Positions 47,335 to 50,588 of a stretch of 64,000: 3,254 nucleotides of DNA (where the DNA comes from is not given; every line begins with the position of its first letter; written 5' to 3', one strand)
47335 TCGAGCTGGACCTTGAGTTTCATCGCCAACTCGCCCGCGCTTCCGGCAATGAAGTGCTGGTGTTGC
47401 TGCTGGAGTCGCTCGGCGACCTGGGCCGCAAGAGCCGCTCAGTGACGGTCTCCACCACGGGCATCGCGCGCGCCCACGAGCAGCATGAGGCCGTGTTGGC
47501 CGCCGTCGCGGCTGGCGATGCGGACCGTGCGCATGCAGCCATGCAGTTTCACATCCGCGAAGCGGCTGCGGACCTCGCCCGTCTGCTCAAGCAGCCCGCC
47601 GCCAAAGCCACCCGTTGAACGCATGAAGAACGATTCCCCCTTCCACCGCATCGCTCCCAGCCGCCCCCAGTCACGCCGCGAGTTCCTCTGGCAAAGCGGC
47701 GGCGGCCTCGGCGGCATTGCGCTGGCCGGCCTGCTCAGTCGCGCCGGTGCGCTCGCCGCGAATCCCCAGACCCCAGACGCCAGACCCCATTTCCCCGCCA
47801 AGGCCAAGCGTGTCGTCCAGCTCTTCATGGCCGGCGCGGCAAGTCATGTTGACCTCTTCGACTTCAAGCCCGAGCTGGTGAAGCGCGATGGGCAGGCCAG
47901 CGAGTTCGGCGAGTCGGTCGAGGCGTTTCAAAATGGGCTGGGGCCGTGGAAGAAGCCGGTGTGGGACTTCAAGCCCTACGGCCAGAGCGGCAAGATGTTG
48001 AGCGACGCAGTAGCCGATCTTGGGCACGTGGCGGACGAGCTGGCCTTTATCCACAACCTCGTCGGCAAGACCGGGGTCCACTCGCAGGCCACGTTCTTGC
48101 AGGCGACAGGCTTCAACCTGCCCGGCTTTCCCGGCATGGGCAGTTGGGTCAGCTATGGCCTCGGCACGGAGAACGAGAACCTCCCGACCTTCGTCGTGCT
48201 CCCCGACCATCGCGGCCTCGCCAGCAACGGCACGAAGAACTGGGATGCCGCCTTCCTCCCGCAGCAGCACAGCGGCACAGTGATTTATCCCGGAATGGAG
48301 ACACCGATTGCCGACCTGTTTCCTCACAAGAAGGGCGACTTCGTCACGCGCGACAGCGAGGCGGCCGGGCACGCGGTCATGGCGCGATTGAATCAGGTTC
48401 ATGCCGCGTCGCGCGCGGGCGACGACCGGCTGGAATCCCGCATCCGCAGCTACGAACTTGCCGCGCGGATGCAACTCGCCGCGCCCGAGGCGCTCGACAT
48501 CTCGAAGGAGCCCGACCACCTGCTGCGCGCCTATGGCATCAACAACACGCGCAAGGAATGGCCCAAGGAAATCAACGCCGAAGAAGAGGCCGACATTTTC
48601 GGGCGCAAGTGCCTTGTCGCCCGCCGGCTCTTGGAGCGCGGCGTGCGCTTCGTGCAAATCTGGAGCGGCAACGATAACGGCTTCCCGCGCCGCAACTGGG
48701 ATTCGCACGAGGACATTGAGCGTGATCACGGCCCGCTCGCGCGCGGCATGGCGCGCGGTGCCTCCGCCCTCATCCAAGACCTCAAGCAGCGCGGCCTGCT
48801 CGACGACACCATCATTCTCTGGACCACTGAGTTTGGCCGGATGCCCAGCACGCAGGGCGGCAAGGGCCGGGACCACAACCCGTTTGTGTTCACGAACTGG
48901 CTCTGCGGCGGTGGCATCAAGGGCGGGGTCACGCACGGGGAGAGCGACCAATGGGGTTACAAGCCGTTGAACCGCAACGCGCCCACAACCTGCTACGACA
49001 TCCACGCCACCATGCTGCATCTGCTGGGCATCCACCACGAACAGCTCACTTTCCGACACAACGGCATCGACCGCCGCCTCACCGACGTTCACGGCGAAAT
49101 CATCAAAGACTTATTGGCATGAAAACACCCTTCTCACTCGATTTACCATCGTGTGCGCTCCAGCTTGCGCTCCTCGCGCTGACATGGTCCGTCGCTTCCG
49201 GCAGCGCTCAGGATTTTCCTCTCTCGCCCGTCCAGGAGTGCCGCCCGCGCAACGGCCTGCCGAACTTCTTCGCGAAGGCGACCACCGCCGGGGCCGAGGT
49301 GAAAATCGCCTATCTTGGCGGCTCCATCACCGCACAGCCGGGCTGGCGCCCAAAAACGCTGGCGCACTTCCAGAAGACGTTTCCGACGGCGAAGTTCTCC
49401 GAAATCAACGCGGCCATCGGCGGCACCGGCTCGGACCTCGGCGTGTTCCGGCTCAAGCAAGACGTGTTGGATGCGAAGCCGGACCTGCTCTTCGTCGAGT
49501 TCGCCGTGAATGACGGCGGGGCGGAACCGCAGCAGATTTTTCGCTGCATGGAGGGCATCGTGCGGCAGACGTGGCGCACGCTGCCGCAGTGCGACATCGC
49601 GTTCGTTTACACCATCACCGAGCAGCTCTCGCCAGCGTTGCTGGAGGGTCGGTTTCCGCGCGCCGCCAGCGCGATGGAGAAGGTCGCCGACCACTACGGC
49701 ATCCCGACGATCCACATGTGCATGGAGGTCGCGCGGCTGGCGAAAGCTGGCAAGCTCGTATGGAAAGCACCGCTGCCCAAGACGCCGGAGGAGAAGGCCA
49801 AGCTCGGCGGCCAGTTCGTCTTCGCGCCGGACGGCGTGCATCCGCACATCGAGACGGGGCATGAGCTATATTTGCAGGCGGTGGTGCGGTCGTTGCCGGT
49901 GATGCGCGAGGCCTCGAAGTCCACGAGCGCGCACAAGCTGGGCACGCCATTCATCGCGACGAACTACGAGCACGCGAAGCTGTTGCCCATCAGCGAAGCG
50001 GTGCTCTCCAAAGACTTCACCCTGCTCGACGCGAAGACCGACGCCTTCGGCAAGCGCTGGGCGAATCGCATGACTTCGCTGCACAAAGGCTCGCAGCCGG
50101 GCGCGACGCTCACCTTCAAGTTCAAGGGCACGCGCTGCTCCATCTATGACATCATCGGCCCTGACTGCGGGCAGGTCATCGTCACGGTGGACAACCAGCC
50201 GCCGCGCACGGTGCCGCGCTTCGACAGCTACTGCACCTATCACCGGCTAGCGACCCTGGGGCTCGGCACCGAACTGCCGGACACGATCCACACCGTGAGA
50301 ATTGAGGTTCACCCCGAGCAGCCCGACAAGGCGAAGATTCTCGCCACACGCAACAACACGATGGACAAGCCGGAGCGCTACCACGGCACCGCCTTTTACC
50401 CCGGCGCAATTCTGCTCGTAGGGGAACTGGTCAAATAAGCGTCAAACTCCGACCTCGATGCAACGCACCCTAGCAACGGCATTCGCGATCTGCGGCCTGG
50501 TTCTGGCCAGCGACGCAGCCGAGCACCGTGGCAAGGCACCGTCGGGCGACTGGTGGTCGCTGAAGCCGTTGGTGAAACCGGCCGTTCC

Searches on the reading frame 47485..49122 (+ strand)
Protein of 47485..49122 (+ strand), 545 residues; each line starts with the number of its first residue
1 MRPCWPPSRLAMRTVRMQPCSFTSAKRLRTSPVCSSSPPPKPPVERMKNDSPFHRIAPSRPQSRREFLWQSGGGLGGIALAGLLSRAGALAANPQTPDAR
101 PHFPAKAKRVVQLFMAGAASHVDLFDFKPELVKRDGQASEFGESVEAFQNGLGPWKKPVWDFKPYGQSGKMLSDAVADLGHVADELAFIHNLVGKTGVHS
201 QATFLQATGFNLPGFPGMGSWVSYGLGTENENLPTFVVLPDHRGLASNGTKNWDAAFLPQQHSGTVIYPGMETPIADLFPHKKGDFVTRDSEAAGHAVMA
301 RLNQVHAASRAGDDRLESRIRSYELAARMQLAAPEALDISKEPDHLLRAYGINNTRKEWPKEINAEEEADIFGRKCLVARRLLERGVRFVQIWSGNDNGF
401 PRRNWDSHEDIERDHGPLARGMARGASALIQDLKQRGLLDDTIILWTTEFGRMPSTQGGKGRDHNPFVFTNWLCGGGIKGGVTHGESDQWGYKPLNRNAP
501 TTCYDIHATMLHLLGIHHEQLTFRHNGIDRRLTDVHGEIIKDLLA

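Call 23: search_protein_families(library=pfam, proteins=[window:47485-49122:+])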
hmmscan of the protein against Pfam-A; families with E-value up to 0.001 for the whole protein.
window:47485-49122:+ (545 aa): 1 family
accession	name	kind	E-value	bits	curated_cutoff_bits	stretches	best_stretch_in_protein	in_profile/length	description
PF07394.17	DUF1501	-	1.7e-132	442.8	27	1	107-544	1-390/390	Protein of unknown function (DUF1501)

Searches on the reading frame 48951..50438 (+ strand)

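Call 23: search_protein_families(library=pfam, proteins=[window:48951-50438:+])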
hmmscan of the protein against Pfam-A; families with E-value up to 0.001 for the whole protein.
window:48951-50438:+ (495 aa): 1 family
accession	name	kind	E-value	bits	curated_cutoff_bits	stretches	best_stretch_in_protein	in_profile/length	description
PF13472.12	Lipase_GDSL_2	-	5.5e-11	43.7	32.9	1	122-265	2-154/178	GDSL-like Lipase/Acylhydrolase family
